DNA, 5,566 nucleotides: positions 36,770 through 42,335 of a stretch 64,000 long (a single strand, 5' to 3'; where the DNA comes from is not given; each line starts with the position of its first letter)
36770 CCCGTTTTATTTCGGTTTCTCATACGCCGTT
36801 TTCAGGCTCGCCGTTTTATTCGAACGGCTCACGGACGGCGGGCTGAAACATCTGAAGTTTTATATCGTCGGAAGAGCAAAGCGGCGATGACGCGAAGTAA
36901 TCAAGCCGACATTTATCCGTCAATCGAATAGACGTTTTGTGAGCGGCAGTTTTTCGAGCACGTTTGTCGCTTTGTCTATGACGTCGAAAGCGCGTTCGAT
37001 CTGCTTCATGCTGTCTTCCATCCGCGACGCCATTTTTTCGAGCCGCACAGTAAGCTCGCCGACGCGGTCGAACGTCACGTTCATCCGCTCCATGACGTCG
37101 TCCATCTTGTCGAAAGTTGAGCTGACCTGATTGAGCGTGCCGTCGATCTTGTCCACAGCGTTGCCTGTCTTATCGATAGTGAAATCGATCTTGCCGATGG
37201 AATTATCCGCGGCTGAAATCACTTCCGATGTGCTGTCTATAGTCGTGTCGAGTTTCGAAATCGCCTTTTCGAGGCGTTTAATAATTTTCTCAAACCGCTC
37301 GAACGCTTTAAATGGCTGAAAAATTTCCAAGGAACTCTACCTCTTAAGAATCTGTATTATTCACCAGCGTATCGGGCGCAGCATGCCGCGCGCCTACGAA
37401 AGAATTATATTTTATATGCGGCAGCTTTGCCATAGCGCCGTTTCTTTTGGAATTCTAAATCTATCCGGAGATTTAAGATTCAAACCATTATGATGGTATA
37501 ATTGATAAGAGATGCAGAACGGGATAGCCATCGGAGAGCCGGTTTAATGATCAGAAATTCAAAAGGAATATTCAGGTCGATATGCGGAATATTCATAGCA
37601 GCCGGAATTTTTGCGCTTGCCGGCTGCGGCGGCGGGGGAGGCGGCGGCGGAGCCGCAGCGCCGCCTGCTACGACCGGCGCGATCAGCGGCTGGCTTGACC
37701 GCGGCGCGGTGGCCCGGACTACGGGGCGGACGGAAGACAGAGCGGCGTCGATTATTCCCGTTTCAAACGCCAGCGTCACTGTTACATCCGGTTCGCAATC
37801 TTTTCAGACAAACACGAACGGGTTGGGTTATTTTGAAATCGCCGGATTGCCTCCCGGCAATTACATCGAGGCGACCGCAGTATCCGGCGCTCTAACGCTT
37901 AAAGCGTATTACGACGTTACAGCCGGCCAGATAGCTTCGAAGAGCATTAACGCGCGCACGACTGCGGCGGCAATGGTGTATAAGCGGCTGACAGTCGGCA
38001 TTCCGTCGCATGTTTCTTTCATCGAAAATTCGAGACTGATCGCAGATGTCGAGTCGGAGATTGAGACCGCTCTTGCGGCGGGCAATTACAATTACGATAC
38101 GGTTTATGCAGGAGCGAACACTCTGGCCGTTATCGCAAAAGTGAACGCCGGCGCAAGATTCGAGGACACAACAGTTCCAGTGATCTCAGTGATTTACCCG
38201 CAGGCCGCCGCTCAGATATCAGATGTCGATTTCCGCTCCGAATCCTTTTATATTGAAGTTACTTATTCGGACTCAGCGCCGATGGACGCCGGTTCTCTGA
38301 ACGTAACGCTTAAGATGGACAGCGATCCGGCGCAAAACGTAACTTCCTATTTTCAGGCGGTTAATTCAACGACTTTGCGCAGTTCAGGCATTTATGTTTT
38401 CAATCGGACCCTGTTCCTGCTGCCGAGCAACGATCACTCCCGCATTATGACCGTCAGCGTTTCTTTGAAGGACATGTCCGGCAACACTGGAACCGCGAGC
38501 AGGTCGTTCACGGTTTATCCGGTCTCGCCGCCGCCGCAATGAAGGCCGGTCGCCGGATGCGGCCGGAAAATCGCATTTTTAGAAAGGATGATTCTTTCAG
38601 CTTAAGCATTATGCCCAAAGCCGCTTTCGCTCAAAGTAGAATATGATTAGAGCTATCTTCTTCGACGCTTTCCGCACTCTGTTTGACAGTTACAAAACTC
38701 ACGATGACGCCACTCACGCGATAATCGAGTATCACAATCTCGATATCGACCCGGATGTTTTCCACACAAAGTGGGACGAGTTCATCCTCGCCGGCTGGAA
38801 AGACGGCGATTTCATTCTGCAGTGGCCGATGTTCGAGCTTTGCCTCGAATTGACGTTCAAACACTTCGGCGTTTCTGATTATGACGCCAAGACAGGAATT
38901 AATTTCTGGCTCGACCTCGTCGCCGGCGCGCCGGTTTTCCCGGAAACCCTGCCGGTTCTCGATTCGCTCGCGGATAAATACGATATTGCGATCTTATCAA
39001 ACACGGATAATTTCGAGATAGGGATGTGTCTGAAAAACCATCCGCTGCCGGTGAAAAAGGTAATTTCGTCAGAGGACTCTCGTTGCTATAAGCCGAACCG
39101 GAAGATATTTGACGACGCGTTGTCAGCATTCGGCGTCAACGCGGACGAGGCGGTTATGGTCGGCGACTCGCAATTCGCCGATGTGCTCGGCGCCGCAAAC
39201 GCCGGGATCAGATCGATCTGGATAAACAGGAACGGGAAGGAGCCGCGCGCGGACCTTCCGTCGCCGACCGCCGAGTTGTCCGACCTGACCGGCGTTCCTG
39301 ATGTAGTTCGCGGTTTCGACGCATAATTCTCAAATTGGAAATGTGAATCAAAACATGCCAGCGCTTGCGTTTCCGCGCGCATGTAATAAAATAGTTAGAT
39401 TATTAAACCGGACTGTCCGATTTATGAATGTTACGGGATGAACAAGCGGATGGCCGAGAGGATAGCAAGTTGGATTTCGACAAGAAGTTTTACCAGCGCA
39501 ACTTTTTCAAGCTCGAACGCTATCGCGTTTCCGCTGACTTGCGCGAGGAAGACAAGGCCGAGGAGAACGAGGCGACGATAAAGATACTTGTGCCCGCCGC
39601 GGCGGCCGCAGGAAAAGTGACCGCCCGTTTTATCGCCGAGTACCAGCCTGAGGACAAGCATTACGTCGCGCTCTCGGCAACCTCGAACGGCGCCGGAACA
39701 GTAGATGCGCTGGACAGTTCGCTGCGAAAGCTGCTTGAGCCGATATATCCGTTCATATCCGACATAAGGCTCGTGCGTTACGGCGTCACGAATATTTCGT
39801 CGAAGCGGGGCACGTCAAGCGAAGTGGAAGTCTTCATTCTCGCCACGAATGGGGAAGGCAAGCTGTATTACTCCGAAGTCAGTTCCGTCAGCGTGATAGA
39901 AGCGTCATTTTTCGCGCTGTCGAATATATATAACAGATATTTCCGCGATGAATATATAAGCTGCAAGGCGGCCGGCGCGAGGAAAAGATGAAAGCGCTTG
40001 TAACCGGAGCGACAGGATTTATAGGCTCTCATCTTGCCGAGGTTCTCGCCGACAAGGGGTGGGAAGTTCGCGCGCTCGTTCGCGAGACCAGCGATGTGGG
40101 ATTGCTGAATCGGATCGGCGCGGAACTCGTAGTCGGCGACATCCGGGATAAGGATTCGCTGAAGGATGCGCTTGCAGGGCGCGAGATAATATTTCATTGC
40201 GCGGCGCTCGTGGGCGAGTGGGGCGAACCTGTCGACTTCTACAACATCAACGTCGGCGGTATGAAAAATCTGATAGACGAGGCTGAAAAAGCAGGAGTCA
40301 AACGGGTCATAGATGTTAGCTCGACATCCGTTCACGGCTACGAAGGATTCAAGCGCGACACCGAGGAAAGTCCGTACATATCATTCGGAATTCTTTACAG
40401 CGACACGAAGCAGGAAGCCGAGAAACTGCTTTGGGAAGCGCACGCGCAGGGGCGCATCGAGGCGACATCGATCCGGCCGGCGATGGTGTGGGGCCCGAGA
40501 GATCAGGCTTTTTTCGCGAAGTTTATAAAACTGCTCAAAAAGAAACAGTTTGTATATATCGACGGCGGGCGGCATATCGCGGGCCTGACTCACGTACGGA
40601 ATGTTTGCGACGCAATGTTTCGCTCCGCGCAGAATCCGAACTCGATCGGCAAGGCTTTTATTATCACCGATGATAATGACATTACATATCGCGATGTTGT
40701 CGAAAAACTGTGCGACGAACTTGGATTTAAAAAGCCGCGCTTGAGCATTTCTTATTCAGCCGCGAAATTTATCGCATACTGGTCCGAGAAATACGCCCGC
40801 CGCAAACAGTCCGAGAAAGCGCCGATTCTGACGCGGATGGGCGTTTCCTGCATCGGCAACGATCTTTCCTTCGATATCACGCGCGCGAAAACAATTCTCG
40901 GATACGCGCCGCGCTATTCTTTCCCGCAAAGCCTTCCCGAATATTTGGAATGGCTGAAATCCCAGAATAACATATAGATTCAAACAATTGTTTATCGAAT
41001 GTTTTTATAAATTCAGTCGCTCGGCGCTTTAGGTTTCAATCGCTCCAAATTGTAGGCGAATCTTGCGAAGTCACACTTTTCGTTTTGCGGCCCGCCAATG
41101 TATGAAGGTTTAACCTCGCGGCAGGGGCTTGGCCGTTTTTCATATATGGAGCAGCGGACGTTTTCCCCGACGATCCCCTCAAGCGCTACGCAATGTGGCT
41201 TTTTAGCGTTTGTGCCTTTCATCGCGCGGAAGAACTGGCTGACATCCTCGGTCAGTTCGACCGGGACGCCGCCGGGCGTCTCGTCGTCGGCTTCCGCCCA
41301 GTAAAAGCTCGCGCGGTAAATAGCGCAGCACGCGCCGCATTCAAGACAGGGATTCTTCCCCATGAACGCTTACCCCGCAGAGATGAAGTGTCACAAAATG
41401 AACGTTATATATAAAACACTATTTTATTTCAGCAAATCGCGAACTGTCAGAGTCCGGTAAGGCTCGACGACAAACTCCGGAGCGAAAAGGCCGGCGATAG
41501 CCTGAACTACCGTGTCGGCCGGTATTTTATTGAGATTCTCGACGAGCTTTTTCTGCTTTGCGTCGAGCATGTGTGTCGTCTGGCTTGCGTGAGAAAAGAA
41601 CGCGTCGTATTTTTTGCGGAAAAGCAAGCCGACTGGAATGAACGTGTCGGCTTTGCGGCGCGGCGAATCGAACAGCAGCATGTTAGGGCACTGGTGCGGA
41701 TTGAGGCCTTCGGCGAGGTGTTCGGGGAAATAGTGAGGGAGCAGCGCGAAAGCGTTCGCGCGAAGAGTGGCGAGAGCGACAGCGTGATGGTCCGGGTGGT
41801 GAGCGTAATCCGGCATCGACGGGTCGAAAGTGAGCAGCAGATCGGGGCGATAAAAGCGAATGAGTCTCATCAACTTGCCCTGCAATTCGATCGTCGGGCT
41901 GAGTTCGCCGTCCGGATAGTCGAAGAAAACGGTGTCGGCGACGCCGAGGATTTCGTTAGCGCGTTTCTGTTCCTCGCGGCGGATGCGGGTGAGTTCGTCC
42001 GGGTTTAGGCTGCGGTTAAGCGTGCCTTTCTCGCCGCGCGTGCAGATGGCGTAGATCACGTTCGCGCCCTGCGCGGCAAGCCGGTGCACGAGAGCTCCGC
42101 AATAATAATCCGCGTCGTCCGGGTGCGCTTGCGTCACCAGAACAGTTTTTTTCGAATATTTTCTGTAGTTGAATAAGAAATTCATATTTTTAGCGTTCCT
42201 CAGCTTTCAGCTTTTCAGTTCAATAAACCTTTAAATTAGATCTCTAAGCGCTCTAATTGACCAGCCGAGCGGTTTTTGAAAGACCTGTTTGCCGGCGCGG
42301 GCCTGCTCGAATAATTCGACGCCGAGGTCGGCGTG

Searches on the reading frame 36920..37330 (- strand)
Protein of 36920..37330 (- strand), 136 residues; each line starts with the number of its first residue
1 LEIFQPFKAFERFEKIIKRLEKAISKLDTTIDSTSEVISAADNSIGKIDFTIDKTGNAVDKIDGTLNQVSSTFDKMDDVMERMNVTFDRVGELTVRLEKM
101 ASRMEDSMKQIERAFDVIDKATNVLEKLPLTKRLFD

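Call 28: search_protein_families(library=pfam, proteins=[window:36920-37330:-], max_evalue=0.001)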
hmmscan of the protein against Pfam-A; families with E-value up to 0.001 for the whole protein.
window:36920-37330:- (136 aa): 19 families
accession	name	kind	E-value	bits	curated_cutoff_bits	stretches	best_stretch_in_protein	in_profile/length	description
PF06419.17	COG6_N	-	2.4e-06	28.1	27.4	0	58-118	34-94/114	Conserved oligomeric complex COG6, N-terminal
PF05659.16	RPW8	-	7.4e-06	26.1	30.4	1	58-124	19-85/139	Arabidopsis broad-spectrum mildew resistance protein RPW8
PF01519.22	DUF16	-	2.4e-05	25.2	40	1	15-83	34-102/104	Protein of unknown function DUF16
PF09763.15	Sec3_CC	-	5.8e-05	23.4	27.1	1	14-83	2-68/133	Exocyst complex component Sec3, coiled-coil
PF07195.17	FliD_C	-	8e-05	22.6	25.4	1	14-84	167-235/236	Flagellar hook-associated protein 2 C-terminus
PF07889.17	DUF1664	-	9.6e-05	22.9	34.6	0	14-77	58-121/124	Protein of unknown function (DUF1664)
PF19111.5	DUF5798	-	9.9e-05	22.9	27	0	70-127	4-61/89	Family of unknown function (DUF5798)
PF00700.27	Flagellin_C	-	0.0001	23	23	0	59-107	1-49/86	Bacterial flagellin C-terminal helical region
PF04108.17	ATG17_like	-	0.0001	22.3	43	0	16-121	117-195/355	Autophagy protein ATG17-like domain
PF05667.16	CCDC22_CC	-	0.0001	22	39.2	0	59-128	214-283/477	CCDC22 protein coiled-coil region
PF24164.1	TMP_N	-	0.00013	22.8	27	0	66-116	25-75/82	Tape measure protein N-terminal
PF10046.14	BLOC1_2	-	0.00014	22.6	33.4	0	67-126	16-92/96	Biogenesis of lysosome-related organelles complex-1 subunit 2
PF05377.16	FlaC_arch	-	0.00018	22.2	27.8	0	17-54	2-39/55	Flagella accessory protein C (FlaC)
PF02646.22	RmuC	-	0.00022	20.9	26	0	77-126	222-271/291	RmuC family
PF00015.26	MCPsignal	-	0.00027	21.3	34.6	0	17-82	102-167/172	Methyl-accepting chemotaxis protein (MCP) signalling domain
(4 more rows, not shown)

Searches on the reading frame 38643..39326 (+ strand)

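Call 28: search_protein_families(library=pfam, proteins=[window:38643-39326:+], max_evalue=0.001)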
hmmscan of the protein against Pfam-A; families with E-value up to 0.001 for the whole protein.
window:38643-39326:+ (227 aa): 3 families
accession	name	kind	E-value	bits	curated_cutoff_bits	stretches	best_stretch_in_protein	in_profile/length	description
PF00702.32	Hydrolase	-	1.5e-14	55.3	26.4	1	2-188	1-191/191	haloacid dehalogenase-like hydrolase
PF13419.12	HAD_2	-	3e-14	54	23.8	1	98-194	80-178/178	Haloacid dehalogenase-like hydrolase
PF13242.12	Hydrolase_like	-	1.3e-12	47.8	22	1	148-208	2-61/75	HAD-hyrolase-like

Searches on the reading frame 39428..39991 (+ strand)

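Call 28: search_protein_families(library=pfam, proteins=[window:39428-39991:+], max_evalue=0.001)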
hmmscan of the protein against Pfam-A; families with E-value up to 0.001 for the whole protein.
window:39428-39991:+ (187 aa): 1 family
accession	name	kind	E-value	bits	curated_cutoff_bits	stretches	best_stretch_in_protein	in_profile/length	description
PF08502.15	LeuA_dimer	-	7.1e-10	39.3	24.9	1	21-171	16-130/131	LeuA allosteric (dimerisation) domain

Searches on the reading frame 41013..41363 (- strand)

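Call 28: search_protein_families(library=pfam, proteins=[window:41013-41363:-], max_evalue=0.001)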
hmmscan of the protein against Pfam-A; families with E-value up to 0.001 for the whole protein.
window:41013-41363:- (116 aa): 1 family
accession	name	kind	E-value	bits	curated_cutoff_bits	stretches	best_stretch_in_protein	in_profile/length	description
PF03692.20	CxxCxxCC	-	1.9e-09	38.5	23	1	5-87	1-72/85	Putative zinc- or iron-chelating domain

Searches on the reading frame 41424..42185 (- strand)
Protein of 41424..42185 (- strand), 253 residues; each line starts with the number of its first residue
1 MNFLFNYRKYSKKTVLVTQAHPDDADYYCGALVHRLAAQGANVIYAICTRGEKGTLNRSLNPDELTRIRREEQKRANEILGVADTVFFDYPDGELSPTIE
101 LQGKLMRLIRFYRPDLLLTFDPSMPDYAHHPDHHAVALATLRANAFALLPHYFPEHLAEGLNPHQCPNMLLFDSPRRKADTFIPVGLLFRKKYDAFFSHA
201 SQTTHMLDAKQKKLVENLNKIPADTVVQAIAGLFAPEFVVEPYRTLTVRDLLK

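Call 28: search_protein_families(library=pfam, proteins=[window:41424-42185:-], max_evalue=0.001)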
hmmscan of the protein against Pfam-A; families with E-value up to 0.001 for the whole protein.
window:41424-42185:- (253 aa): 1 family
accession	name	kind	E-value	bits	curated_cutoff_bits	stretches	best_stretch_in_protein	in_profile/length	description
PF02585.22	PIG-L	-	3e-30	105.8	28.2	1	16-143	1-128/129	GlcNAc-PI de-N-acetylase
